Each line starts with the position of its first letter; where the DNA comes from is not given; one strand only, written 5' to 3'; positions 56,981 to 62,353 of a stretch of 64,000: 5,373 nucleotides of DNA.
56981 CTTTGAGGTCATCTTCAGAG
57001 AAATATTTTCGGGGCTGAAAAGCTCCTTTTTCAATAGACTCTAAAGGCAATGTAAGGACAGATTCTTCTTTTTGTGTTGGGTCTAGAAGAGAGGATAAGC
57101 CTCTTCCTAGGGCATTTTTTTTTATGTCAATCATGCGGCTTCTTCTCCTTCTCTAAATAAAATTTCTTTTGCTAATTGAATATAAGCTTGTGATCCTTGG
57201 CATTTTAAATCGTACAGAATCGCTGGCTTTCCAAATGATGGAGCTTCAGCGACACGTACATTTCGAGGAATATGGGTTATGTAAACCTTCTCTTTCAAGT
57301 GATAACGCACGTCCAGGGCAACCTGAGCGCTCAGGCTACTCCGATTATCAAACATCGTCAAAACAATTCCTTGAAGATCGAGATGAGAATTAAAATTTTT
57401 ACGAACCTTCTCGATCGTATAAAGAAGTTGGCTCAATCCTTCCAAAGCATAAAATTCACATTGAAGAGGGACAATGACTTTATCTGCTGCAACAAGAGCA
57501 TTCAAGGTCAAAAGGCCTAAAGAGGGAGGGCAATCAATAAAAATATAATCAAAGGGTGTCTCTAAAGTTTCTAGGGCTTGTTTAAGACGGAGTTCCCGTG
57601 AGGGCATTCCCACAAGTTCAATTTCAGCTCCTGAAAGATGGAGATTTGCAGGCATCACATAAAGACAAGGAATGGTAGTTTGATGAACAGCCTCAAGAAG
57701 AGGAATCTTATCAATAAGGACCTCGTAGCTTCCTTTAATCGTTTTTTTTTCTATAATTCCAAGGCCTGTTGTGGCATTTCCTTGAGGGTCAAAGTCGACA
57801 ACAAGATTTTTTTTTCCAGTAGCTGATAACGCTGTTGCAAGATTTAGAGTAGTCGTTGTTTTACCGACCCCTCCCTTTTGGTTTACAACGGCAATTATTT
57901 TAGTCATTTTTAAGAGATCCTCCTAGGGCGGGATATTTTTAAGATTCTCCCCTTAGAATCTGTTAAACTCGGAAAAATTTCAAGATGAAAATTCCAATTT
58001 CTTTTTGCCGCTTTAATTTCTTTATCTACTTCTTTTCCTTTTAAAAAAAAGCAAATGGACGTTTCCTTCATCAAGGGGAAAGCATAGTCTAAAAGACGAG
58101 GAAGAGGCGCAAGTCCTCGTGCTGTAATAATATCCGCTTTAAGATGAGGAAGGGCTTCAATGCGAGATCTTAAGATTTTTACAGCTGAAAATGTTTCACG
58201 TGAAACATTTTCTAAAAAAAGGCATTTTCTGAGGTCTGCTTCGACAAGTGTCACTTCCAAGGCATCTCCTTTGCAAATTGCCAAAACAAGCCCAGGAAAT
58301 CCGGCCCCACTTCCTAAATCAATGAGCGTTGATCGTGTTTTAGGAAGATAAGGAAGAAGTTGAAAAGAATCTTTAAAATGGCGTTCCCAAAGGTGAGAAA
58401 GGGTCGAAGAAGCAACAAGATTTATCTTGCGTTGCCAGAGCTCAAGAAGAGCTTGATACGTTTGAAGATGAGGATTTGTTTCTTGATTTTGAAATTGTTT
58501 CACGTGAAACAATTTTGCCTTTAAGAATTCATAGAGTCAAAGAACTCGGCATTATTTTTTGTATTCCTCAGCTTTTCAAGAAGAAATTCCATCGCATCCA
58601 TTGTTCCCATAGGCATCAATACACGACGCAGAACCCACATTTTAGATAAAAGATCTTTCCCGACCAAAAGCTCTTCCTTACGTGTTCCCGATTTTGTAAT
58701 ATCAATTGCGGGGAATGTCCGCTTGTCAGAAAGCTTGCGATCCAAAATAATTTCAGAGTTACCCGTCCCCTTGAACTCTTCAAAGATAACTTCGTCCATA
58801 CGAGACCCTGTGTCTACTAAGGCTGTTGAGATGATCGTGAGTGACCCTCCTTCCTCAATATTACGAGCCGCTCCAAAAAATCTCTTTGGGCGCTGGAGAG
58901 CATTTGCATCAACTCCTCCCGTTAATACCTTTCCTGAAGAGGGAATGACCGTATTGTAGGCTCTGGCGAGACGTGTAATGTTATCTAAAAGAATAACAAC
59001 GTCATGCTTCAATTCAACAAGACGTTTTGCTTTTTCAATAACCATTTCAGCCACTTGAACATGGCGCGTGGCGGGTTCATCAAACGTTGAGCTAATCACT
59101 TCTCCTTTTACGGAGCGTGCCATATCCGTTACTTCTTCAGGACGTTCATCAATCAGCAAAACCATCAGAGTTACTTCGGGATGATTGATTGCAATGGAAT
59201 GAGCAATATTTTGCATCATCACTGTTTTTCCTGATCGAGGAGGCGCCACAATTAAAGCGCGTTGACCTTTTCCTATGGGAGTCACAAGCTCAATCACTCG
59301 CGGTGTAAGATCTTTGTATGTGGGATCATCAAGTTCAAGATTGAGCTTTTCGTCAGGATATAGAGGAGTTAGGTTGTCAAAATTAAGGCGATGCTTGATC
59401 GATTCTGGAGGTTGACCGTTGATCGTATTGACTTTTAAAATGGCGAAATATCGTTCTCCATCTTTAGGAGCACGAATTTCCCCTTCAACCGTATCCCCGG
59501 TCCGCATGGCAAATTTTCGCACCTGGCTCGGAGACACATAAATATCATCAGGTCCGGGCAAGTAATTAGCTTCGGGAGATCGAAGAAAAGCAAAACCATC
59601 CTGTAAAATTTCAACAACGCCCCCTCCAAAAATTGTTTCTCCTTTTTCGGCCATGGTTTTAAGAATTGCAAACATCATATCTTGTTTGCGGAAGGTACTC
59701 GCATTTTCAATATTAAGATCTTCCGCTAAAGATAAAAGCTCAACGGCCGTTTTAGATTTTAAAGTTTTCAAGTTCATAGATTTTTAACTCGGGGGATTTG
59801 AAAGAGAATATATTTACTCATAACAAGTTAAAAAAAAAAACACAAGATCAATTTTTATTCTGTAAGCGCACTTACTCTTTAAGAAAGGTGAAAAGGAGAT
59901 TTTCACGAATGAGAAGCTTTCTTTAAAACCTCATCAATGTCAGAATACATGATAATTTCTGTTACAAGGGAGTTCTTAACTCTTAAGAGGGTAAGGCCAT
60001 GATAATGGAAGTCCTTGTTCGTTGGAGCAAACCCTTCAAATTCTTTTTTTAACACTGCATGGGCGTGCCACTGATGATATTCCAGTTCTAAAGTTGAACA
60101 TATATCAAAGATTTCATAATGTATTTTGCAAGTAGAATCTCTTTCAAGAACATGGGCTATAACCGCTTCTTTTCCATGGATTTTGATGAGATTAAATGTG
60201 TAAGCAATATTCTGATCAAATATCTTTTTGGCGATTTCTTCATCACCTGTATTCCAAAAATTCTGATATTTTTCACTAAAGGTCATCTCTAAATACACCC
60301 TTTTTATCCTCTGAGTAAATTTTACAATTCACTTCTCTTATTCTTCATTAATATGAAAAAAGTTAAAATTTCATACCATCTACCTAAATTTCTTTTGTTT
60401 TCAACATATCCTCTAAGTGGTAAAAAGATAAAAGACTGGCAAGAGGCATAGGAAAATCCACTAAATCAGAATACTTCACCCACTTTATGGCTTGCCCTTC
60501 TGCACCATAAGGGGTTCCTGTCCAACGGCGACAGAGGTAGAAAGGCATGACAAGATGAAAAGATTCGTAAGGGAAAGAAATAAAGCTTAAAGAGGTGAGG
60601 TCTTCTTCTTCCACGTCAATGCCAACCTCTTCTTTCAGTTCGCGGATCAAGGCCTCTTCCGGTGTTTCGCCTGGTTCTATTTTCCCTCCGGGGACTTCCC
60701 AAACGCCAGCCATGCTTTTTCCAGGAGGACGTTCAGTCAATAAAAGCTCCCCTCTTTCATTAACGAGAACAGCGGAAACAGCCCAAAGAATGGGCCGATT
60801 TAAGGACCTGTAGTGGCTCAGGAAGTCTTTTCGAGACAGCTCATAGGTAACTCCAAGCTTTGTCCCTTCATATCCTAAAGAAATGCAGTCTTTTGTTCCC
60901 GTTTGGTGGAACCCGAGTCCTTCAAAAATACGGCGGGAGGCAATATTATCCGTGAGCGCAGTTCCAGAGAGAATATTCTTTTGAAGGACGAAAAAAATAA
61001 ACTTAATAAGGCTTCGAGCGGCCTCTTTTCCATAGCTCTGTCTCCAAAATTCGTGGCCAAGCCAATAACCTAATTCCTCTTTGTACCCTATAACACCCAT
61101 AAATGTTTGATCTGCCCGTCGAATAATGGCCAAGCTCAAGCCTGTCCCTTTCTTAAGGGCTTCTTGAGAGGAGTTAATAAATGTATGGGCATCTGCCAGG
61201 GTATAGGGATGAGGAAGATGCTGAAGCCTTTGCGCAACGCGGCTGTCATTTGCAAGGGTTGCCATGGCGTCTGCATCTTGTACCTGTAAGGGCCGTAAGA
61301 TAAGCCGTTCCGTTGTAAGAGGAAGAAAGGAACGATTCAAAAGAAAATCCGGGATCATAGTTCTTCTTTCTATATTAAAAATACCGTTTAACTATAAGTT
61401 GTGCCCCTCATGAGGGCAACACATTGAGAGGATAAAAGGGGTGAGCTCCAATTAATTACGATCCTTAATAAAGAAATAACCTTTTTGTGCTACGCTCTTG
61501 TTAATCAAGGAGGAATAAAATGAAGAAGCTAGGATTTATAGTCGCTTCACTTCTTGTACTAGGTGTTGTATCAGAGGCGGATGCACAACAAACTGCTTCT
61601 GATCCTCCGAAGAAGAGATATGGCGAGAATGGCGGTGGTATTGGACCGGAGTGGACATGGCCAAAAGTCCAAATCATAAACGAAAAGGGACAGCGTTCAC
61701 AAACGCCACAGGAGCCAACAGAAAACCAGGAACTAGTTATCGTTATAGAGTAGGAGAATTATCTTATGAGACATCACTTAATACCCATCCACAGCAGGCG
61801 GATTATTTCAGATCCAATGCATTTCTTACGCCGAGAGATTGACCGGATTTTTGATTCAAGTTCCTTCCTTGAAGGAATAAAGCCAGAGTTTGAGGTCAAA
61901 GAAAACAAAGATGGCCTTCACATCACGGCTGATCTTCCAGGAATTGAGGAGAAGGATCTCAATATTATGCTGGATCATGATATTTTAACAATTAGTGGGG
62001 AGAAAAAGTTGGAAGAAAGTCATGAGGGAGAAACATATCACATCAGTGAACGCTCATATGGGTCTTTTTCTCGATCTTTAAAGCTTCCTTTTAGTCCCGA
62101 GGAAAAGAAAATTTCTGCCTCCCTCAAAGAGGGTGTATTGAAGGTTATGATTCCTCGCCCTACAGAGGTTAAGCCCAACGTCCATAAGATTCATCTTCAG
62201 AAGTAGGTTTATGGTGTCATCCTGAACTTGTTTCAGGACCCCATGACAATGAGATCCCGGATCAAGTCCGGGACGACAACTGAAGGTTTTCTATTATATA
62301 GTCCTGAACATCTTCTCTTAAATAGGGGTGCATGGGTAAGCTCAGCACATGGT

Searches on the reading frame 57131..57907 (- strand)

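Call 7: search_protein_families(library=pfam, proteins=[window:57131-57907:-], max_evalue=0.001)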
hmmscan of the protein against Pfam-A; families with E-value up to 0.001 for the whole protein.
window:57131-57907:- (258 aa): 8 families
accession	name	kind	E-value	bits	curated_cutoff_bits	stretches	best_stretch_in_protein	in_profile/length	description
PF13614.12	AAA_31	-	5.7e-64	215.8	27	1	2-177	1-176/177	AAA domain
PF01656.29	CbiA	-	1.9e-28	99.4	25.4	1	5-228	1-124/125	CobQ/CobB/MinD/ParA nucleotide binding domain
PF09140.17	MipZ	-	1e-12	48.4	20.7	2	4-42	2-40/262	ATPase MipZ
PF10609.15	ParA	-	1.7e-12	47.7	27.1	1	2-246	3-242/246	NUBPL iron-transfer P-loop NTPase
PF00142.24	Fer4_NifH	-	5.8e-11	42.8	25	1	8-51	5-49/271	4Fe-4S iron sulfur cluster binding proteins, NifH/frxC family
PF06564.18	CBP_BcsQ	-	3.2e-09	37.1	21.3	1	3-154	2-151/234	Cellulose biosynthesis protein BcsQ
PF02374.21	ArsA_ATPase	-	3.7e-06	26.8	24.3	1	7-44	5-42/305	Anion-transporting ATPase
PF00448.28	SRP54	-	2.3e-05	24.6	22.7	0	12-40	10-38/196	SRP54-type protein, GTPase domain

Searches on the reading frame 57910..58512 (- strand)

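Call 7: search_protein_families(library=pfam, proteins=[window:57910-58512:-], max_evalue=0.001)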
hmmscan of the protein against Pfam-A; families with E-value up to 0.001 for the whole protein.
window:57910-58512:- (200 aa): 1 family
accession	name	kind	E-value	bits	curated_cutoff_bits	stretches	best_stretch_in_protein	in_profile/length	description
PF02527.21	GidB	-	8.3e-43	146.3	27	1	14-177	3-167/184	rRNA small subunit methyltransferase G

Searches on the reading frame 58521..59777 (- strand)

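Call 7: search_protein_families(library=pfam, proteins=[window:58521-59777:-], max_evalue=0.001)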
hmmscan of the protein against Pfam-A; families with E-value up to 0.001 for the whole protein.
window:58521-59777:- (418 aa): 4 families
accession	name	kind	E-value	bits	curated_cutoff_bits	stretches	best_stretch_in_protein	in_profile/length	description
PF07497.18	Rho_RNA_bind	-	2.2e-32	111.1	27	1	52-125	2-73/73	Rho termination factor, RNA-binding domain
PF00006.31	ATP-synt_ab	-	8.5e-27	94.6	29.5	1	160-363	3-211/213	ATP synthase alpha/beta family, nucleotide-binding domain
PF07498.18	Rho_N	-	1.9e-17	63.4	24.9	1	6-47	2-43/43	Rho termination factor, N-terminal domain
PF08206.17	OB_RNB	-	0.00014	21.9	24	1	53-106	1-47/58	Ribonuclease B OB domain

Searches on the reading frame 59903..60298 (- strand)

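Call 73: search_protein_families(library=pfam, proteins=[window:59903-60298:-], max_evalue=0.001)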
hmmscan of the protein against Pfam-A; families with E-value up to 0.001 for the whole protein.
window:59903-60298:- (131 aa): 2 families
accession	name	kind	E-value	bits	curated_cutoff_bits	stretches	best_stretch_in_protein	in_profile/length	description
PF07366.18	SnoaL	-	1.6e-08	34.8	28.4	1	9-120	5-118/126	SnoaL-like polyketide cyclase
PF12680.13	SnoaL_2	-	0.00063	20.7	27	0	10-114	3-101/102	SnoaL-like domain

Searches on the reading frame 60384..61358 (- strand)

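Call 73: search_protein_families(library=pfam, proteins=[window:60384-61358:-], max_evalue=0.001)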
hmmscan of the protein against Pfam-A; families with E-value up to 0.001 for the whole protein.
window:60384-61358:- (324 aa): 4 families
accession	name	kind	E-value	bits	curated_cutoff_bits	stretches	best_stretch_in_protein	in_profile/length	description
PF13302.13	Acetyltransf_3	-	1.6e-25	90.9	25.4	1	18-151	1-138/138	Acetyltransferase (GNAT) domain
PF00293.34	NUDIX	-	6.7e-24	84.8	21.1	1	192-301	4-120/134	NUDIX domain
PF14815.12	NUDIX_4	-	1e-19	70.8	35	1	196-306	3-105/113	NUDIX domain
PF22327.2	Nudt16-like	-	0.00041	20.8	27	1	221-275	36-92/161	U8 snoRNA-decapping enzyme-like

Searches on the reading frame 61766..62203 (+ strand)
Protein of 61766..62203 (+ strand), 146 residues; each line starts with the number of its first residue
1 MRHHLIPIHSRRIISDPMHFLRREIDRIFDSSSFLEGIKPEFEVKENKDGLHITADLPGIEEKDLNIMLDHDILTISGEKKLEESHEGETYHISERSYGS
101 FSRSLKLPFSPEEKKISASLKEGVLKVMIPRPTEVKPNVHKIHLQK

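Call 73: search_protein_families(library=pfam, proteins=[window:61766-62203:+], max_evalue=0.001)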
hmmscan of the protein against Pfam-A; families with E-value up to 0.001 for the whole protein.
window:61766-62203:+ (146 aa): 2 families
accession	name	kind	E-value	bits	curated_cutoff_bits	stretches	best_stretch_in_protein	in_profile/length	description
PF00011.27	HSP20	-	3.3e-23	82.2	20.8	1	44-144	2-101/102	Hsp20/alpha crystallin family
PF17886.7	ArsA_HSP20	-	6.9e-06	26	22.5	1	49-128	2-62/63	HSP20-like domain found in ArsA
